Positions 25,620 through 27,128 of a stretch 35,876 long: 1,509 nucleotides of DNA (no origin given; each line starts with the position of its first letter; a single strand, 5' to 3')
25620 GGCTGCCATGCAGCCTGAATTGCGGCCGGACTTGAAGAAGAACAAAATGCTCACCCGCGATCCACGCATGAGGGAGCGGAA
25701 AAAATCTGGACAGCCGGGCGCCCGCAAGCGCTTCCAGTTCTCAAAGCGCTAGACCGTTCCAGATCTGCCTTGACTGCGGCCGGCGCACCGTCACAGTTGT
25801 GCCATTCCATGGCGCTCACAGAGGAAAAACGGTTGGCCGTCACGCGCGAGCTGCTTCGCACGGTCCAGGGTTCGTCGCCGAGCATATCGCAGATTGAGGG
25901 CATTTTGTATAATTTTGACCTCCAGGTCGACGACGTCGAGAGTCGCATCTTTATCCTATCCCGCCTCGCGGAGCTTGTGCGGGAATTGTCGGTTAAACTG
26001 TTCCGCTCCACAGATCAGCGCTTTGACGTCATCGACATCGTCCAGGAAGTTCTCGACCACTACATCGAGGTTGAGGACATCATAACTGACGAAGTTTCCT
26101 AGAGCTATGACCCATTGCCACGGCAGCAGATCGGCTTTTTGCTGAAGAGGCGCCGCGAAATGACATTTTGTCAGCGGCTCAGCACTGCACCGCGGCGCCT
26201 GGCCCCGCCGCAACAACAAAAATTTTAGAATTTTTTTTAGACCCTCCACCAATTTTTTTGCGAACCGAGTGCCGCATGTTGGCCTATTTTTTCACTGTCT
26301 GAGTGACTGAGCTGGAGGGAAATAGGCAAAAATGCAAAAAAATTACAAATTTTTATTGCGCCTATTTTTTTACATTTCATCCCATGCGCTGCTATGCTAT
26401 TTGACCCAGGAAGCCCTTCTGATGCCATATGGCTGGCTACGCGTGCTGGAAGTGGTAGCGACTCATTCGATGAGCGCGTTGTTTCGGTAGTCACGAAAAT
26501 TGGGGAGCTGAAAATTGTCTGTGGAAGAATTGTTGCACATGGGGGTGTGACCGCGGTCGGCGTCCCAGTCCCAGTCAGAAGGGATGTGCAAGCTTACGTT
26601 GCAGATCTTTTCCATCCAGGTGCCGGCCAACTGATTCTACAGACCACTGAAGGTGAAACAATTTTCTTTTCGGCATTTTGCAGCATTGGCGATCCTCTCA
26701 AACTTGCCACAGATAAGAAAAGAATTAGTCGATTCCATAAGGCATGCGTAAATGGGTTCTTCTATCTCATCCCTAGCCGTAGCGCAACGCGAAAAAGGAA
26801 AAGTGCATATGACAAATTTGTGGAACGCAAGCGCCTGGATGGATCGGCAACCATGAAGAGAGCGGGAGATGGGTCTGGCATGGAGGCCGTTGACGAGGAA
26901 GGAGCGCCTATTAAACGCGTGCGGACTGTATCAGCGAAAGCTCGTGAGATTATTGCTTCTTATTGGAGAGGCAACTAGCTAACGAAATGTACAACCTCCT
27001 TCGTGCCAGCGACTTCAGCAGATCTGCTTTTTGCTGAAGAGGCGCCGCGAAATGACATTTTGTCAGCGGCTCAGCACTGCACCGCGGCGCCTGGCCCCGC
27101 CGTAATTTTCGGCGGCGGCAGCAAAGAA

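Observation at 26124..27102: Single-gene cassette bracketed by near-identical structured 87-bp direct repeats between the rpsI region and ileS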

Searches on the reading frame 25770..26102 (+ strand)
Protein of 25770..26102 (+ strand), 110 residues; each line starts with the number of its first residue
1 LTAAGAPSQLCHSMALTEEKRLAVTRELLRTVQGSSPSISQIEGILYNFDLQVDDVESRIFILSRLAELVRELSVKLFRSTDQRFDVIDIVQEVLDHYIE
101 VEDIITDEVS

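Call 8: search_protein_families(library=pfam, proteins=[window:25770-26102:+], max_evalue=0.1)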
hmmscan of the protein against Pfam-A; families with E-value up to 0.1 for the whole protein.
window:25770-26102:+ (110 aa): 1 family
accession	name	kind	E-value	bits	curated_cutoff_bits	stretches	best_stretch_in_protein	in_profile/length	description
PF09059.15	TyeA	-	8.5e-10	39.1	21.1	1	37-103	16-80/81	TyeA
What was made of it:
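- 25809..26102 (+): tyeA-family gene (type III secretion gatekeeper subunit, 97 aa) immediately upstream of copy 1. rplM-rpsI-tyeA is conserved in four related contigs. Pfam PF09059 E 8.5e-10 (call 8).
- Checked: One correction: the gene directly upstream of copy 1 is not rpsI but a 97-aa TyeA-family gene, 25809-26102 (Pfam PF09059, E 8.5e-10, call 8).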

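Call 14: find_encoding_contigs(protein=window:25770-26102:+, flank=10000, max_places=10)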
Protein window:25770-26102:+ (110 aa): no gene with exactly this product is on record in the collection.

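Call 16: find_encoding_contigs(protein=window:25809-26102:+, flank=10000, max_places=10)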
Protein window:25809-26102:+ (97 aa): 1 contig read that carries it; 1 place shown.
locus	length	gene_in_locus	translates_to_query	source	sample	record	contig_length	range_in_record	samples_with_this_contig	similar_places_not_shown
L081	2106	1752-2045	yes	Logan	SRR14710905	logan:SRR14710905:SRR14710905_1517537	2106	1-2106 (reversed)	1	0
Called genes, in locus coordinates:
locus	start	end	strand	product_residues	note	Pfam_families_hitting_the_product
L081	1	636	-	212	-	?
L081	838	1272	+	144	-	PF00572:Ribosomal_L13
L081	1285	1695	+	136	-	PF00380:Ribosomal_S9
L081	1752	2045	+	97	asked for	PF09059:TyeA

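Call 33: find_homologous_proteins(query=window:25809-26102:+, max_evalue=0.001)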
Query window:25809-26102:+ (97 aa): 5 proteins with E <= 0.001 among 13 candidates.
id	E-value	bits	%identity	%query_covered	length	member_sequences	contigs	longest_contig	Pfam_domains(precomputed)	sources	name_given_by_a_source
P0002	6.5e-51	187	100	100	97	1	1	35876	PF09059.16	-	-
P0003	6.1e-43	162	86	100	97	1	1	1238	PF09059.16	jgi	jgi:hypothetical protein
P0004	6.9e-37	143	75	100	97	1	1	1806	PF09059.16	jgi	jgi:hypothetical protein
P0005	5.3e-36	140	73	100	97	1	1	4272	PF09059.16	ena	-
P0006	5.5e-36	140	74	100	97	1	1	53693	PF09059.16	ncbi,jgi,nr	ncbi:MAG: TyeA family type III secretion system gatekeeper subunit [Puniceicoccales bacterium]|jgi:t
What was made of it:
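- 25809..26102 (+): Homologues at 73-86% identity, one named TyeA by NCBI (call 33).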

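Call 34: find_encoding_contigs(protein=P0006, flank=10000, max_places=6)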
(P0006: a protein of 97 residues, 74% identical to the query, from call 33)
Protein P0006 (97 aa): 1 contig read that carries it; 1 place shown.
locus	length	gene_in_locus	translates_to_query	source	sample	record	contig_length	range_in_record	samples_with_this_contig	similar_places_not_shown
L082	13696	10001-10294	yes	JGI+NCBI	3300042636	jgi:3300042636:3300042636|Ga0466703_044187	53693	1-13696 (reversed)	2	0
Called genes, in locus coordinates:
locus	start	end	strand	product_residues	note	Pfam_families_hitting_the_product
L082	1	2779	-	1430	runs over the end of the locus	PF16326:ABC_tran_CTD (faint), PF28337:NNF2_middle (faint)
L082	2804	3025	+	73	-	-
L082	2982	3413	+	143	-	PF00572:Ribosomal_L13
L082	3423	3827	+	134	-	PF00380:Ribosomal_S9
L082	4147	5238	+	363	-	-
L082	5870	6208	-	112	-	-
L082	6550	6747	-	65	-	-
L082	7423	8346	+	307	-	-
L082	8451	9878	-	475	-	-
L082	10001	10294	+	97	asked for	PF09059:TyeA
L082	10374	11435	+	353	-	PF01791:DeoC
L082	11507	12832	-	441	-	-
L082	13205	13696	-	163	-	?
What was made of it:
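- It lies 35 nt after the stop of a 475-aa orphan gene on the same strand, inside a 6-kb block of orphan genes between rpsI and tyeA (call 34). The L082 copy lies between convergent genes (call 34).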

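Call 35: find_encoding_contigs(protein=P0003, flank=10000, max_places=6)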
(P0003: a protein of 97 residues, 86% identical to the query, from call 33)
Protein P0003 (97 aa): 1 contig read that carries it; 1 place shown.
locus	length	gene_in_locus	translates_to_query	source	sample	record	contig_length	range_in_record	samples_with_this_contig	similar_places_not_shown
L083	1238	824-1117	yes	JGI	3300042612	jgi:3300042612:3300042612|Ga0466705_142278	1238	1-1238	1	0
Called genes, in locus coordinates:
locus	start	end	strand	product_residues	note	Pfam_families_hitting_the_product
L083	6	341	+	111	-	PF00572:Ribosomal_L13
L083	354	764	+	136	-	PF00380:Ribosomal_S9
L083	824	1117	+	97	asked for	PF09059:TyeA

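Call 36: find_encoding_contigs(protein=P0005, flank=10000, max_places=6)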
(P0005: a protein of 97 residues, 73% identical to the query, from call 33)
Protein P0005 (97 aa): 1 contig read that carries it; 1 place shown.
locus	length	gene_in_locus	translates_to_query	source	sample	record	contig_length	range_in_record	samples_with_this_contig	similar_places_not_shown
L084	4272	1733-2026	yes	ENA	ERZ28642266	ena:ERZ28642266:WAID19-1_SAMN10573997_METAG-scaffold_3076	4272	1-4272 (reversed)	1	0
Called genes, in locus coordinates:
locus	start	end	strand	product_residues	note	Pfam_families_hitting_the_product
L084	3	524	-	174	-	?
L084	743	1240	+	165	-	PF00572:Ribosomal_L13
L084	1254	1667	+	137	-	PF00380:Ribosomal_S9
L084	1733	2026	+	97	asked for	PF09059:TyeA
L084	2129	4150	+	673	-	PF19310:TOP_N, PF01432:Peptidase_M3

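Call 37: find_encoding_contigs(protein=P0004, flank=10000, max_places=6)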
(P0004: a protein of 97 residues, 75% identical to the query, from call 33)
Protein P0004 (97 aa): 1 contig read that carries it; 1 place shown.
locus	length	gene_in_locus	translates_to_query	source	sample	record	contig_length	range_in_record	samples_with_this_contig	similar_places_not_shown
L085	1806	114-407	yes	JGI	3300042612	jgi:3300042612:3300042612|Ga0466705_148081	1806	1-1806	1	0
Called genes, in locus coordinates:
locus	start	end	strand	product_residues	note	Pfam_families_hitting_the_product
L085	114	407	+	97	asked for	PF09059:TyeA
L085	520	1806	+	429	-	?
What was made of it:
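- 25809..26102 (+): Contexts in calls 34-37.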

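Call 52: search_protein_families(library=ncbifam, proteins=[window:25809-26102:+], max_evalue=1)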
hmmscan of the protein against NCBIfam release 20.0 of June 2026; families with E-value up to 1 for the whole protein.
window:25809-26102:+ (97 aa): 1 family
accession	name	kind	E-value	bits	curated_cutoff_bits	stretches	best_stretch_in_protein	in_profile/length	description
TIGR02511.1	type_III_tyeA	equivalog_domain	1.7e-05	25.1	25.9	1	38-89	31-82/82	TyeA family type III secretion system gatekeeper subunit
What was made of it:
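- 25809..26102 (+): TIGR02511 25.1 bits, just under its 25.9 cutoff (call 52).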

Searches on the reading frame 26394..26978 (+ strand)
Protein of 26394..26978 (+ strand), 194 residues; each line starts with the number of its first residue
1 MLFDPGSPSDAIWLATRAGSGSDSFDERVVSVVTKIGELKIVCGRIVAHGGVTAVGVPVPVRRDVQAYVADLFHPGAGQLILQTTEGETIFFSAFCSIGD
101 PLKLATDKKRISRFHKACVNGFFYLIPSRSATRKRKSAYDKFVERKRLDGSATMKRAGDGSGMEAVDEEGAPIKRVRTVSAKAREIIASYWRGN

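Call 8: search_protein_families(library=pfam, proteins=[window:26394-26978:+], max_evalue=0.1)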
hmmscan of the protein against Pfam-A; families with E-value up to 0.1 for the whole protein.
window:26394-26978:+ (194 aa): 0 families

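Call 11: find_homologous_proteins(query=window:26394-26978:+, max_evalue=0.01)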
Query window:26394-26978:+ (194 aa): 1 proteins with E <= 0.01 among 144 candidates.
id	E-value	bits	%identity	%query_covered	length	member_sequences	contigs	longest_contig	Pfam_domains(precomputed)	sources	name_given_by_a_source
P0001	2.0e-123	428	100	100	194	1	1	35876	-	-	-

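Call 12: find_encoding_contigs(protein=window:26394-26978:+, flank=10000, max_places=10)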
Protein window:26394-26978:+ (194 aa): no gene with exactly this product is on record in the collection.

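Call 52: search_protein_families(library=ncbifam, proteins=[window:26394-26978:+], max_evalue=1)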
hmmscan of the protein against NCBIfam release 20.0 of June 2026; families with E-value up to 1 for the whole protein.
window:26394-26978:+ (194 aa): 0 families

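Call 53: search_protein_families(library=phrogs, proteins=[window:26394-26978:+], max_evalue=1)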
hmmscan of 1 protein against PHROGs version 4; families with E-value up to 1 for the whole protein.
window:26394-26978:+ (194 aa): 1 family
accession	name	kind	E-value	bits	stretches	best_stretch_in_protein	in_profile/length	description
phrog_8912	-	unknown function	0.23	12.6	0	134-173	29-67/90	-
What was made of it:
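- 26394..26978 (+): Orphan ORF, 194 aa, with basic NLS-like clusters near the C-terminus. No Pfam, NCBIfam or PHROG hit (calls 8, 52, 53).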

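Call 60: predict_structure(protein=window:26394-26978:+)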
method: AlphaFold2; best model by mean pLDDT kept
length: 194 residues; sequences in the alignment: 1
mean_pLDDT: 35.7   pTM: 0.28
mean pLDDT of the five models: 35.7, 31.2, 29.5, 28.7, 28.5
residues with pLDDT >= 90: 0; 70-90: 0; 50-70: 6; < 50: 188
segments of 3 or more residues with pLDDT < 50: 1-157, 160-166, 172-194
pLDDT, mean of each block of 10 residues (from residue 1): 27 30 34 35 36 35 43 40 43 38 34 31 30 31 30 45 48 37 36 28
secondary structure, 60 per line:
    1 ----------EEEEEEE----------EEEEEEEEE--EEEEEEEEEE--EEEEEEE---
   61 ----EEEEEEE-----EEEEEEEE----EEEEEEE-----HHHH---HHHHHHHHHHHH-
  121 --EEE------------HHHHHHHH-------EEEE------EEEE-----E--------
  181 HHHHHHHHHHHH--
elements in order: E11-17 E28-36 E39-48 E51-57 E65-71 E77-84 E89-95 H101-104 H108-119 E123-125 H138-145 E153-156 E163-166 H181-192
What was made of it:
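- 26394..26978 (+): AlphaFold2 mean pLDDT 36 (call 60).
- Tried and rejected: The AlphaFold2 model of ORF194 had mean pLDDT 36 (call 60), so no fold search was run.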

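Call 61: search_protein_representatives(protein=window:26394-26978:+)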
Query: 194 residues. Proteins with E-value up to 0.001 (for the whole library): 1; up to 1e-10: 1; up to 1e-30: 1. The best 1 are listed.
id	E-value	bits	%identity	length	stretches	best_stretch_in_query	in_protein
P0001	6.4e-124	427.5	100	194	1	1-194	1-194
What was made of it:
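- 26394..26978 (+): No homologue in 5.8 billion proteins (call 11) or 1.84 billion representatives (call 61).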

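Call 78: search_dna_similar(query=window:26394-26978:+, collection=plasmids, mode=protein, max_rows=8, max_evalue=0.01)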
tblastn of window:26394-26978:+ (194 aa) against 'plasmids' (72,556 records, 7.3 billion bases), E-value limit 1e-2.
No match.
